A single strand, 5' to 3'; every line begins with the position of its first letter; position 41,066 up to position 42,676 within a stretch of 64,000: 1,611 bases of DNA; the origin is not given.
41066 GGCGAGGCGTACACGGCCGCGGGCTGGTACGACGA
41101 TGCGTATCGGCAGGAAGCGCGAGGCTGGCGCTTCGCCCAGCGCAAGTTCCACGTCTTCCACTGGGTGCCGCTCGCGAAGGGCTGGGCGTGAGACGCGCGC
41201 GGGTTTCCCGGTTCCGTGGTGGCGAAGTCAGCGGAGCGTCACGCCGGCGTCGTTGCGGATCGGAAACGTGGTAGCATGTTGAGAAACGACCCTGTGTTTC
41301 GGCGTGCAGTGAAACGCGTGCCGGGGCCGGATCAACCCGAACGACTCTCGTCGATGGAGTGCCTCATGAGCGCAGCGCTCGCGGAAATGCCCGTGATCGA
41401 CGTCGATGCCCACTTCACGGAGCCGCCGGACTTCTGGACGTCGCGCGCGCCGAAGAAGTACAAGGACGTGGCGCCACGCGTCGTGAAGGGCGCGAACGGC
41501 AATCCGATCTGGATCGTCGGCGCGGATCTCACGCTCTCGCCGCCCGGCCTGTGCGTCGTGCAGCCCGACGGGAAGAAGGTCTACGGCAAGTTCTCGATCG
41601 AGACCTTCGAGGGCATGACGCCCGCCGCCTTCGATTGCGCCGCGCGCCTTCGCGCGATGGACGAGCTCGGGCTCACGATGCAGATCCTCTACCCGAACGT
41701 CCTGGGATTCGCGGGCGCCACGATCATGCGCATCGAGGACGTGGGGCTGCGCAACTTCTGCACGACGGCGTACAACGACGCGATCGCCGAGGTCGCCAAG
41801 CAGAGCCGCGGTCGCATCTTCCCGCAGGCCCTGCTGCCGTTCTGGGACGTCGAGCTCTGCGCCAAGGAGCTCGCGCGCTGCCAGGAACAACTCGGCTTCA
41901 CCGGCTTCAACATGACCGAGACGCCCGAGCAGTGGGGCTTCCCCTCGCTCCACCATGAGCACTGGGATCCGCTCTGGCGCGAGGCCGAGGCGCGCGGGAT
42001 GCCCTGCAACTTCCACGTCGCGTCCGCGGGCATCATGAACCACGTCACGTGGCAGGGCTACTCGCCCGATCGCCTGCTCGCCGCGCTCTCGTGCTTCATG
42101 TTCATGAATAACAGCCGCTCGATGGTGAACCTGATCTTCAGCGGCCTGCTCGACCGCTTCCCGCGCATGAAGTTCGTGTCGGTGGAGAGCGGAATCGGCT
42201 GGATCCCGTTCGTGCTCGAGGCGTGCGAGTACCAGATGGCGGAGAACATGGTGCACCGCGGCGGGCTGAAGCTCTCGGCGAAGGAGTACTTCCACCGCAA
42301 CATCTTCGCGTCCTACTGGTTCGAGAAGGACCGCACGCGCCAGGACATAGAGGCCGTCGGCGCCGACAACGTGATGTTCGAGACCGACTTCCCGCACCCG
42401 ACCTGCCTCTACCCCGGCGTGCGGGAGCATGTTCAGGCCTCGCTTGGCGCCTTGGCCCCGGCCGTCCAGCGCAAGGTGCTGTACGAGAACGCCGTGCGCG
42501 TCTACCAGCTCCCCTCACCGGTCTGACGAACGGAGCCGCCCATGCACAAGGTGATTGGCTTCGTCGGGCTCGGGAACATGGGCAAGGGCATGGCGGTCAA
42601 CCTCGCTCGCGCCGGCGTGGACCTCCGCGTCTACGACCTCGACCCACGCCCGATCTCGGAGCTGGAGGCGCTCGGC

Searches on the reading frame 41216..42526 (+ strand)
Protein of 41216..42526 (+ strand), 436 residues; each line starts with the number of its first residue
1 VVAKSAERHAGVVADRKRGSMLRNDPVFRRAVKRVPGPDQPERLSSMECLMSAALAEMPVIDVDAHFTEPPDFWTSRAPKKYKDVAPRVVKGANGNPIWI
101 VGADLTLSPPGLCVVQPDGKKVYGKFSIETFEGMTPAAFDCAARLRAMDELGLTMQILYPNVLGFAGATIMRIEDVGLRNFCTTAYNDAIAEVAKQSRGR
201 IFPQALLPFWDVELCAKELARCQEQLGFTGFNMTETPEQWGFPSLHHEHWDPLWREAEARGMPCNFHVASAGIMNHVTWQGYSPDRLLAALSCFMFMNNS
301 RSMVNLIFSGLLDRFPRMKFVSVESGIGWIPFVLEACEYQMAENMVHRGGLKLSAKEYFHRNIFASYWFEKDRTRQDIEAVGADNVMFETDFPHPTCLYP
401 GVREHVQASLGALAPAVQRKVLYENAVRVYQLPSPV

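Call 46: search_protein_families(library=pfam, proteins=[window:41216-42526:+], max_evalue=0.001)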
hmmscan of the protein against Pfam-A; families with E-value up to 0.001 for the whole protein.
window:41216-42526:+ (436 aa): 1 family
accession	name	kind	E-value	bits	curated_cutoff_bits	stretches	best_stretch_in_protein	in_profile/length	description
PF04909.20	Amidohydro_2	-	3.3e-35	122.7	26.4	1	61-432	1-289/289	Amidohydrolase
